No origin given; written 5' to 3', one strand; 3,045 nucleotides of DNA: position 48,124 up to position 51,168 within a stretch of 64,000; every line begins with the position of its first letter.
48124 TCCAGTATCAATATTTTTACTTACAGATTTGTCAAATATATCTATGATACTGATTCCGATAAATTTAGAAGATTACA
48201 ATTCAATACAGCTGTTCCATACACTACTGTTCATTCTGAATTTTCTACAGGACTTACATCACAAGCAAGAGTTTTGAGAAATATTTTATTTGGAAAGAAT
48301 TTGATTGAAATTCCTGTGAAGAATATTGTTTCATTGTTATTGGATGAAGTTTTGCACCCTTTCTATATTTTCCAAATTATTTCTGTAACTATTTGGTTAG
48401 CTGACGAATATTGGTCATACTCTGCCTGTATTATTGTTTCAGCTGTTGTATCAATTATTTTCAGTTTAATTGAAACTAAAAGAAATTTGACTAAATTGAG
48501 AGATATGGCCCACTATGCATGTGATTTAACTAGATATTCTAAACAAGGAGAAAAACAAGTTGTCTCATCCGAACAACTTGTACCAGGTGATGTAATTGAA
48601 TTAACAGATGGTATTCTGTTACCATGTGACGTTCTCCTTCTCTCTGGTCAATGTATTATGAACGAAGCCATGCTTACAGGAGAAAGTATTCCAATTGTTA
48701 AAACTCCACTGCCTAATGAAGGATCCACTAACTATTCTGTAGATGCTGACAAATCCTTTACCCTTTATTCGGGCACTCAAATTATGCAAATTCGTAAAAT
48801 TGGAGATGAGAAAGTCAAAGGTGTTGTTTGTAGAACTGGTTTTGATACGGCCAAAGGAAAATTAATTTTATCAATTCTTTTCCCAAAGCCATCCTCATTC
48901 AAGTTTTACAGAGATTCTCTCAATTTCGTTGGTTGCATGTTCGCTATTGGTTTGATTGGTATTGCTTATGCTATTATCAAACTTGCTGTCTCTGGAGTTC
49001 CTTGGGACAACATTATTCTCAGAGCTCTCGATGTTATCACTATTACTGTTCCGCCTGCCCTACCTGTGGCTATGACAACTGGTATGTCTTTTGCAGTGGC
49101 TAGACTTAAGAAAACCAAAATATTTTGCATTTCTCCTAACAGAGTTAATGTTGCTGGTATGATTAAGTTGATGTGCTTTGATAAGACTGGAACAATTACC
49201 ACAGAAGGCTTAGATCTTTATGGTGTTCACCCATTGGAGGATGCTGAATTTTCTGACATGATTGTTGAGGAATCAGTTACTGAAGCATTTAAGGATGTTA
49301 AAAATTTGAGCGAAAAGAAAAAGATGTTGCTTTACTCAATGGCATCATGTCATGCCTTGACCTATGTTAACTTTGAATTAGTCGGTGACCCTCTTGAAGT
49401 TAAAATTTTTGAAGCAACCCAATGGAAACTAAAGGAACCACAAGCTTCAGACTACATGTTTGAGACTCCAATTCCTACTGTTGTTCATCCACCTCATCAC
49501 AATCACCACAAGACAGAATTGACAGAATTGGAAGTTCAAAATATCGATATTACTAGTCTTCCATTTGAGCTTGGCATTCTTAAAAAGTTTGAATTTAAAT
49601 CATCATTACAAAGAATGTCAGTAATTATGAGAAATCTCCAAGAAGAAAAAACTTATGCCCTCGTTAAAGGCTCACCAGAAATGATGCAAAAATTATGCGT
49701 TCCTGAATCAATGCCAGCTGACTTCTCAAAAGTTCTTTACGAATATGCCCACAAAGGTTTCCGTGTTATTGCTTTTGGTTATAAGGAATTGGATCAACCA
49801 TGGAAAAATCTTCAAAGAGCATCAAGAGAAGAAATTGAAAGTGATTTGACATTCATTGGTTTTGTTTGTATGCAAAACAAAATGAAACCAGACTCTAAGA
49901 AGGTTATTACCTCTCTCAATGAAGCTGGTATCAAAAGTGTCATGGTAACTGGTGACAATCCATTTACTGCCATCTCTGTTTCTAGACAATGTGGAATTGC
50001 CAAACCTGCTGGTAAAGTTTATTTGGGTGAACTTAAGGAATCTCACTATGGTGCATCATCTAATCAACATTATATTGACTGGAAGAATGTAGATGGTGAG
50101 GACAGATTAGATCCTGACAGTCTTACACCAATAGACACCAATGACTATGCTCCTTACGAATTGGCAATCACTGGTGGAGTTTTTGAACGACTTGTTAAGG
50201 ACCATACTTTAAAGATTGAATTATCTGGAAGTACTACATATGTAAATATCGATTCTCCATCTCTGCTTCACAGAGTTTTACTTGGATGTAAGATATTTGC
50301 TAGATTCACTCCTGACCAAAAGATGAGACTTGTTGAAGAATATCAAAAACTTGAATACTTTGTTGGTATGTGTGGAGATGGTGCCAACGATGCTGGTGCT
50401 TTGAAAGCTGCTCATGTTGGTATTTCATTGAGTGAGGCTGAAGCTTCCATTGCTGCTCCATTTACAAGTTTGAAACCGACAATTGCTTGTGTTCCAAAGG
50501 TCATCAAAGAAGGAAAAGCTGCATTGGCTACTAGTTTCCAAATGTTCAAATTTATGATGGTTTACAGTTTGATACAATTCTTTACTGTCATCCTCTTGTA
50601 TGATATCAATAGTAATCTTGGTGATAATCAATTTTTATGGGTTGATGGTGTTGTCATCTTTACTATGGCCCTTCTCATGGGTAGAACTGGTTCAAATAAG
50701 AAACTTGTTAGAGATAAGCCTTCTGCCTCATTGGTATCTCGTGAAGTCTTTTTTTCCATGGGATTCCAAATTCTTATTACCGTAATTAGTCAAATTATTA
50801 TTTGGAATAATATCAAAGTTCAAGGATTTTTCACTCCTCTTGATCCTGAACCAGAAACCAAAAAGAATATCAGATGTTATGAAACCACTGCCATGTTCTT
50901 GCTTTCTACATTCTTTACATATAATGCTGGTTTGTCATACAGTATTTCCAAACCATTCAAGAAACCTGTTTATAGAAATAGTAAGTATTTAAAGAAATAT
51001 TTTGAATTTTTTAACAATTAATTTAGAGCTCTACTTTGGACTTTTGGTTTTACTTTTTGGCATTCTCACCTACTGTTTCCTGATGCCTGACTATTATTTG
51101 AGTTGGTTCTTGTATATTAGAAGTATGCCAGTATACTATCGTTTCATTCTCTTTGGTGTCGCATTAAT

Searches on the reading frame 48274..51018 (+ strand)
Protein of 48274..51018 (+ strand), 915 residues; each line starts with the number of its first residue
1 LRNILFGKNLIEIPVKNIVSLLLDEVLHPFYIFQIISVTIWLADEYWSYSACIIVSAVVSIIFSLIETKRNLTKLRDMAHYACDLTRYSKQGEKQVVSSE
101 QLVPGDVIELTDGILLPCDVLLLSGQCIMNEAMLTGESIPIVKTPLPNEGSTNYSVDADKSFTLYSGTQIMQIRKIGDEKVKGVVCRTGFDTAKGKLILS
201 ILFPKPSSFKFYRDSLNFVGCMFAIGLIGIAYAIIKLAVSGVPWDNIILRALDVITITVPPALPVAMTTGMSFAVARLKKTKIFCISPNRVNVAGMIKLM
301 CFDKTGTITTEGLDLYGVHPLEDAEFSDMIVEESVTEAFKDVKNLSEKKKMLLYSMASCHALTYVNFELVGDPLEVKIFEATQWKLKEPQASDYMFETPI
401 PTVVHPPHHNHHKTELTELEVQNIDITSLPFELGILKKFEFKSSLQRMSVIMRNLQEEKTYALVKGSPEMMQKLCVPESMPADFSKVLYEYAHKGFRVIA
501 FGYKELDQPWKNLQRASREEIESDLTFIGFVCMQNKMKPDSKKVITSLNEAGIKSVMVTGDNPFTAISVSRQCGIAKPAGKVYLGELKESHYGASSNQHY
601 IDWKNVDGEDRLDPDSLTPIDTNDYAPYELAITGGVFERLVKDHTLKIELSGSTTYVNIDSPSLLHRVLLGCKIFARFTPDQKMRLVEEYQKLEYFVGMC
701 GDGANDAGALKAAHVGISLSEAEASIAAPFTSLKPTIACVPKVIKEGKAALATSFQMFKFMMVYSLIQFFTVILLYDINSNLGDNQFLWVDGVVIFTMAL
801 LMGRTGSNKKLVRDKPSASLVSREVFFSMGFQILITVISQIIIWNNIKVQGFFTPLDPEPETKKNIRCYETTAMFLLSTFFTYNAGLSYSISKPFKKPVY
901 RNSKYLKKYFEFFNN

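Call 27: search_protein_families(library=pfam, proteins=[window:48274-51018:+], max_evalue=0.01)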
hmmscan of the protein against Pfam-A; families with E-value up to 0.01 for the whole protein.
window:48274-51018:+ (915 aa): 3 families
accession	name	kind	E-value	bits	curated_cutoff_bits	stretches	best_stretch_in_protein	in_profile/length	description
PF00122.25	E1-E2_ATPase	-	1.2e-32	113.3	28.1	1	88-280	10-180/181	E1-E2 ATPase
PF00702.32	Hydrolase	-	1.8e-11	45.2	26.4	1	505-584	67-161/191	haloacid dehalogenase-like hydrolase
PF13246.12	Cation_ATPase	-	3.2e-06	27.5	21.7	1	407-475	35-88/91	Cation transport ATPase (P-type)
